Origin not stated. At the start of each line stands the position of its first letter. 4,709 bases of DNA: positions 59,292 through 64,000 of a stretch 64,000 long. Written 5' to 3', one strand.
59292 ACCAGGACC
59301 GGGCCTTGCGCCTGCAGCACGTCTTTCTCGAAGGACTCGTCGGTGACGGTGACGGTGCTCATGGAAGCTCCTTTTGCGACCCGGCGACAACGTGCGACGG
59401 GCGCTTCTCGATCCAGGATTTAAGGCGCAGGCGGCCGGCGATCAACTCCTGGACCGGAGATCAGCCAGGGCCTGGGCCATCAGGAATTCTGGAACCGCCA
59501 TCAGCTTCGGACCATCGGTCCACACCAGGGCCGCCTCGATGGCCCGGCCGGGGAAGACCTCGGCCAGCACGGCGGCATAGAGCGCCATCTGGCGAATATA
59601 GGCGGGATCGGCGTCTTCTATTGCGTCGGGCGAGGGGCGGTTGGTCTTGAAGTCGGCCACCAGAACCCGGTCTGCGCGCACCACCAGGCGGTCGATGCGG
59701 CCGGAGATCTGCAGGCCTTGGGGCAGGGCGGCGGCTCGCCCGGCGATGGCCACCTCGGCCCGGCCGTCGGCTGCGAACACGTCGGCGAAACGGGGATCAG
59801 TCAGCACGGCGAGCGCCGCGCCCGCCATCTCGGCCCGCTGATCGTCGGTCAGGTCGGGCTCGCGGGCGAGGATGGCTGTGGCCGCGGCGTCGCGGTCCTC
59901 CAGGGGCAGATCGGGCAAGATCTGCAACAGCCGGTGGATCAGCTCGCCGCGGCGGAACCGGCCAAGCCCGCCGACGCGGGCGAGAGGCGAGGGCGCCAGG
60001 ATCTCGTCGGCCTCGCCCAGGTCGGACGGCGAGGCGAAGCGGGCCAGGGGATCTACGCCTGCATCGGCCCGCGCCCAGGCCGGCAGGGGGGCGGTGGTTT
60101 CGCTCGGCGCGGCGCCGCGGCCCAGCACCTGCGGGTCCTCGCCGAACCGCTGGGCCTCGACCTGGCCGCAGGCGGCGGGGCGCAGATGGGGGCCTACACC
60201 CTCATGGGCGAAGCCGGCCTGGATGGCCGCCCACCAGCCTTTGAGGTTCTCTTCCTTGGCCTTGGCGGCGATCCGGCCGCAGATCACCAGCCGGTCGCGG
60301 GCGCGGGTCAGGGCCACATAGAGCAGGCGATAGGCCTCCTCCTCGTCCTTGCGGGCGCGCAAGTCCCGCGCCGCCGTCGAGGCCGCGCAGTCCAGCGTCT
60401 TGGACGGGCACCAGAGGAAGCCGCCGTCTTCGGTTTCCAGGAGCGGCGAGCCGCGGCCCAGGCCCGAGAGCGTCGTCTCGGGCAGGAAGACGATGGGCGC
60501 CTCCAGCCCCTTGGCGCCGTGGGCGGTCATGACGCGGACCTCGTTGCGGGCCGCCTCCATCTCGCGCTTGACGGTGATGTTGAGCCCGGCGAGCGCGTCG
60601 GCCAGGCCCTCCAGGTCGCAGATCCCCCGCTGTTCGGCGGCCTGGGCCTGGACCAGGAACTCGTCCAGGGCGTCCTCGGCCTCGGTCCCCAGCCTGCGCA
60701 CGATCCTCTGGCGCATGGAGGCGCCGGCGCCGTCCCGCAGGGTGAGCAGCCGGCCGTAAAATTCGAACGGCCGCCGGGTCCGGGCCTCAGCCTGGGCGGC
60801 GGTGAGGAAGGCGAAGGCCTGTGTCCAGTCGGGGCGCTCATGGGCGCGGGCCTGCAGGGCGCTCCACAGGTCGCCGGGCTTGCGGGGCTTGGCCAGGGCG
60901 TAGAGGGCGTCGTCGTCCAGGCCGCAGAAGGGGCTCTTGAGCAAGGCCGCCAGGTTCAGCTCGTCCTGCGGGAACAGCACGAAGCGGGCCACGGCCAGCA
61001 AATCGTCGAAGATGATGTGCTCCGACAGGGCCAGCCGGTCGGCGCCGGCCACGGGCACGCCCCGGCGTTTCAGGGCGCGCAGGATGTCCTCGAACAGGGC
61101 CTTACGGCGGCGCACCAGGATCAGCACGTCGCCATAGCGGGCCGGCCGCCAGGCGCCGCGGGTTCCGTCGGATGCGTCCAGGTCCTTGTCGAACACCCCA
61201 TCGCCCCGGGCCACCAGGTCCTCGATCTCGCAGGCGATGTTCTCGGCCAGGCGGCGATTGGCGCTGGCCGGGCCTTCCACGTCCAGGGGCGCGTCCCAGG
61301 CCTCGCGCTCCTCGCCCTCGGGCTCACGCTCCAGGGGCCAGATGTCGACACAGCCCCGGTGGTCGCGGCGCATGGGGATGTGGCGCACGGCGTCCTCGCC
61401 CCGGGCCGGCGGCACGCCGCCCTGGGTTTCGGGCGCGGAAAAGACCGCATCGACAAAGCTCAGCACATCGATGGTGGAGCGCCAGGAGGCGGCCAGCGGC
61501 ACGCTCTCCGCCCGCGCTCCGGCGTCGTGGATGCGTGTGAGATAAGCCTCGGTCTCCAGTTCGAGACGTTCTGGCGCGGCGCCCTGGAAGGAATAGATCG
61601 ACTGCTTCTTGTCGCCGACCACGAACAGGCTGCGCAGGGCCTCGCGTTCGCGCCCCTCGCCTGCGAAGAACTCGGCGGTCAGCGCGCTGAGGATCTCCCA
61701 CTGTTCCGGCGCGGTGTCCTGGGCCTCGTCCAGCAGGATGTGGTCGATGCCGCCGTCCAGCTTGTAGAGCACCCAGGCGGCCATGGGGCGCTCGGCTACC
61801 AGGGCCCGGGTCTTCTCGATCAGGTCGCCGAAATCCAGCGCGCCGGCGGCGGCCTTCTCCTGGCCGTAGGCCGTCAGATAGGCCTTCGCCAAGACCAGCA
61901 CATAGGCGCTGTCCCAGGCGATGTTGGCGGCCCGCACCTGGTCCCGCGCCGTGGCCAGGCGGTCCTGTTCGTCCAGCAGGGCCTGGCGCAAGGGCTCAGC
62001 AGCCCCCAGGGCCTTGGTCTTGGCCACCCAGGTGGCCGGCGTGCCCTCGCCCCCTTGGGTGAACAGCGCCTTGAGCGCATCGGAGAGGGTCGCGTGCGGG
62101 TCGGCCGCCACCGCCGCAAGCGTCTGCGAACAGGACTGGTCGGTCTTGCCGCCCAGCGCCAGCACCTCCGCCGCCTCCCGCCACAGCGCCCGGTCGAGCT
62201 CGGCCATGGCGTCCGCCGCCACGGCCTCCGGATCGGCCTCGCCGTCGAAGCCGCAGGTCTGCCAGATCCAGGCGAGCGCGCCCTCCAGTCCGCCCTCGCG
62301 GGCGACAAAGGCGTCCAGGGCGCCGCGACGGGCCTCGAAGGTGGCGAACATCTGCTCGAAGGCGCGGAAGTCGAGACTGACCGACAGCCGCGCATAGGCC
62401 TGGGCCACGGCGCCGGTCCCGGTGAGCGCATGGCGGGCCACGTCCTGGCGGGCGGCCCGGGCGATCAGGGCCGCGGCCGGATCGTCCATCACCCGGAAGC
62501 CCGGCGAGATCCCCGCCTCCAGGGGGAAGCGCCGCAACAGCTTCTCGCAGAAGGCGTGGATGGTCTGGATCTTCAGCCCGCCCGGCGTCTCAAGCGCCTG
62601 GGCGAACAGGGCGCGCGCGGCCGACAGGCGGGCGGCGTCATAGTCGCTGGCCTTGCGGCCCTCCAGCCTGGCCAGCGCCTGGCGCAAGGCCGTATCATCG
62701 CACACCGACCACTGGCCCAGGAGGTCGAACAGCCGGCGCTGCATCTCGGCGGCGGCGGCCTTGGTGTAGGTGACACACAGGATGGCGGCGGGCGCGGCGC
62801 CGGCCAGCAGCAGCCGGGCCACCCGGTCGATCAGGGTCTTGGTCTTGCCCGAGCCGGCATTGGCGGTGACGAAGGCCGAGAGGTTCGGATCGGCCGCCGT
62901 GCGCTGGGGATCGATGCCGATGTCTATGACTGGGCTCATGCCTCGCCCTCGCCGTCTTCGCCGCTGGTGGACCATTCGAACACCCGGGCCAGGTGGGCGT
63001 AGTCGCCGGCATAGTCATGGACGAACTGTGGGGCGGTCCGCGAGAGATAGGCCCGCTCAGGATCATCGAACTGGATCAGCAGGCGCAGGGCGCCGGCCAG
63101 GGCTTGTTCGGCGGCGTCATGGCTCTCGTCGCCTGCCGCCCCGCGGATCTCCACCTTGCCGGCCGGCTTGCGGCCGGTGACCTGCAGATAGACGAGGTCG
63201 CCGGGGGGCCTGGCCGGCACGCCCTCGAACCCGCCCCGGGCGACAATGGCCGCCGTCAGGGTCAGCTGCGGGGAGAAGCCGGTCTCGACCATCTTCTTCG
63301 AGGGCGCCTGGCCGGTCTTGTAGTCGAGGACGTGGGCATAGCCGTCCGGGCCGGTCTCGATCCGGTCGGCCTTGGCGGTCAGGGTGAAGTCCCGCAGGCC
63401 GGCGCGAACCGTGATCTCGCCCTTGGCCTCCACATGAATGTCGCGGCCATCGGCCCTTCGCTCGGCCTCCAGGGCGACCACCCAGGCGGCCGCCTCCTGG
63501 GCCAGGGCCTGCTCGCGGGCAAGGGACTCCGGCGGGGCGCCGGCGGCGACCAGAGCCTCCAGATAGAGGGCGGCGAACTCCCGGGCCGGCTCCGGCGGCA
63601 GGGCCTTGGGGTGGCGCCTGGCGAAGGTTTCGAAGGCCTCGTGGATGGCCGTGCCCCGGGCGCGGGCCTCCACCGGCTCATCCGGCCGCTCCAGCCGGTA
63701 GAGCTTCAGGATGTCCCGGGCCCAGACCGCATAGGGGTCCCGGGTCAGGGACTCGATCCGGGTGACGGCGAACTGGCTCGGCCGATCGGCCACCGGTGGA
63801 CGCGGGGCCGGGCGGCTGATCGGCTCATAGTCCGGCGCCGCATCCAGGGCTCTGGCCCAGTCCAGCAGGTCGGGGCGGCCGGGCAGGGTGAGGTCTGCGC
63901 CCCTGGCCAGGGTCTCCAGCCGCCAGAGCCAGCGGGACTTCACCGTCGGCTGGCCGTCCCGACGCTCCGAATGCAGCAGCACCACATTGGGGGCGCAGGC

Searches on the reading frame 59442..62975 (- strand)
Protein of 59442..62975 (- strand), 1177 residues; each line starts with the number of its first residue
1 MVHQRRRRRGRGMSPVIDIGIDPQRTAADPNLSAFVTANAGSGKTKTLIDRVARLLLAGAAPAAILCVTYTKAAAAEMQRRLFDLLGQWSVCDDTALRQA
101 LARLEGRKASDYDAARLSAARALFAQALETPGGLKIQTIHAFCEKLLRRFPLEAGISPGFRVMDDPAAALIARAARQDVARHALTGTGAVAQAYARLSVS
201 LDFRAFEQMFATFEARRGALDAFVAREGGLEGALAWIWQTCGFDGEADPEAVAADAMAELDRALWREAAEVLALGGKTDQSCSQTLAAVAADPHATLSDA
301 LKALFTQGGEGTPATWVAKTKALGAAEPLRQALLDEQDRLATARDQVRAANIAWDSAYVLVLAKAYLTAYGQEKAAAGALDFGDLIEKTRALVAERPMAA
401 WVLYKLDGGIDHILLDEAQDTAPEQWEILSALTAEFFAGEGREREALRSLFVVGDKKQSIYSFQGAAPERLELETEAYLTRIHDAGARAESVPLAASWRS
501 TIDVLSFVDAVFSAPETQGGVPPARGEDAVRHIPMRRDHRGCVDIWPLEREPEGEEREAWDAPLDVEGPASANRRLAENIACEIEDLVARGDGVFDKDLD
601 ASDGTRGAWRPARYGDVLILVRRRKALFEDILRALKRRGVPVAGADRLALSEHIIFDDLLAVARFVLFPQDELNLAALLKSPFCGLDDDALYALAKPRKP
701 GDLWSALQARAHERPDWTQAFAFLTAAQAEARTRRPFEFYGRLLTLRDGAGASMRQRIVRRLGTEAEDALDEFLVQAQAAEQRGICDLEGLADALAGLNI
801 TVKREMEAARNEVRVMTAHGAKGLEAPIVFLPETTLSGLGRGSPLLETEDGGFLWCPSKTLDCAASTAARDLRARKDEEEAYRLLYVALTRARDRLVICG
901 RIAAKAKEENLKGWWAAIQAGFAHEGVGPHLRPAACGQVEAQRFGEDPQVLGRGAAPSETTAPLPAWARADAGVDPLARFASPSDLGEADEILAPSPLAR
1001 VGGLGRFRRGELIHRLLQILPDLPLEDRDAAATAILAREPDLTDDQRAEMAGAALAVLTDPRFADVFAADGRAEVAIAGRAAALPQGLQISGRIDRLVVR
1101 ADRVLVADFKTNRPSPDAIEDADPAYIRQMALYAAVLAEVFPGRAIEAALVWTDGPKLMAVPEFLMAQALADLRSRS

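Call 9: search_protein_families(library=pfam, proteins=[window:59442-62975:-], max_evalue=0.001)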
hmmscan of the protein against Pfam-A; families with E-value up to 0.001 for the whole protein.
window:59442-62975:- (1177 aa): 6 families
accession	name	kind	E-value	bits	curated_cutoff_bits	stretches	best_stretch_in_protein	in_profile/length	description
PF00580.27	UvrD-helicase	-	4.1e-43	148.5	23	1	30-473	12-265/271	UvrD/REP helicase N-terminal domain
PF13361.12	UvrD_C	-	3.1e-14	53.6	25.6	1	614-898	71-345/350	UvrD-like helicase C-terminal domain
PF12705.13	PDDEXK_1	-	6.5e-14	52.9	22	1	1007-1150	35-186/247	PD-(D/E)XK nuclease superfamily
PF13245.12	AAA_19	-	2.5e-11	44.3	25.1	1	33-463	13-133/134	AAA domain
PF13538.12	UvrD_C_2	-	3.4e-09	36.9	27.4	0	872-898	25-51/52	UvrD-like helicase C-terminal domain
PF01443.25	Viral_helicase1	-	0.00077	19.8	21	0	881-899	209-227/228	Viral superfamily 1 RNA helicase core domain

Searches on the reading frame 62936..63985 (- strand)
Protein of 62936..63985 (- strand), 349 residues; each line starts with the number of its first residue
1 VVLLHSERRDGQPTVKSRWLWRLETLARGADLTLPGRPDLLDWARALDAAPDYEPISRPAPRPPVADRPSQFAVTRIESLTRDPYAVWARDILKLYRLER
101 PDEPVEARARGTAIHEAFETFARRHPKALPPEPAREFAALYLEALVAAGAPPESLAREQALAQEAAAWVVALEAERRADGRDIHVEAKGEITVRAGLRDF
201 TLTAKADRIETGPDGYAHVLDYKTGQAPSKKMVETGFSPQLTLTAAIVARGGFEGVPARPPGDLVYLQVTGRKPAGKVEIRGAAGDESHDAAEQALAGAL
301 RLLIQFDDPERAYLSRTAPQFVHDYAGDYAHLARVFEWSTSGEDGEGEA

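Call 9: search_protein_families(library=pfam, proteins=[window:62936-63985:-], max_evalue=0.001)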
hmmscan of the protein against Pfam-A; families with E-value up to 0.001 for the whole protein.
window:62936-63985:- (349 aa): 1 family
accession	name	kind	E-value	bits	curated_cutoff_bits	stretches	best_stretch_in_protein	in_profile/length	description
PF12705.13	PDDEXK_1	-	1.7e-25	90.8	22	1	72-299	2-220/247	PD-(D/E)XK nuclease superfamily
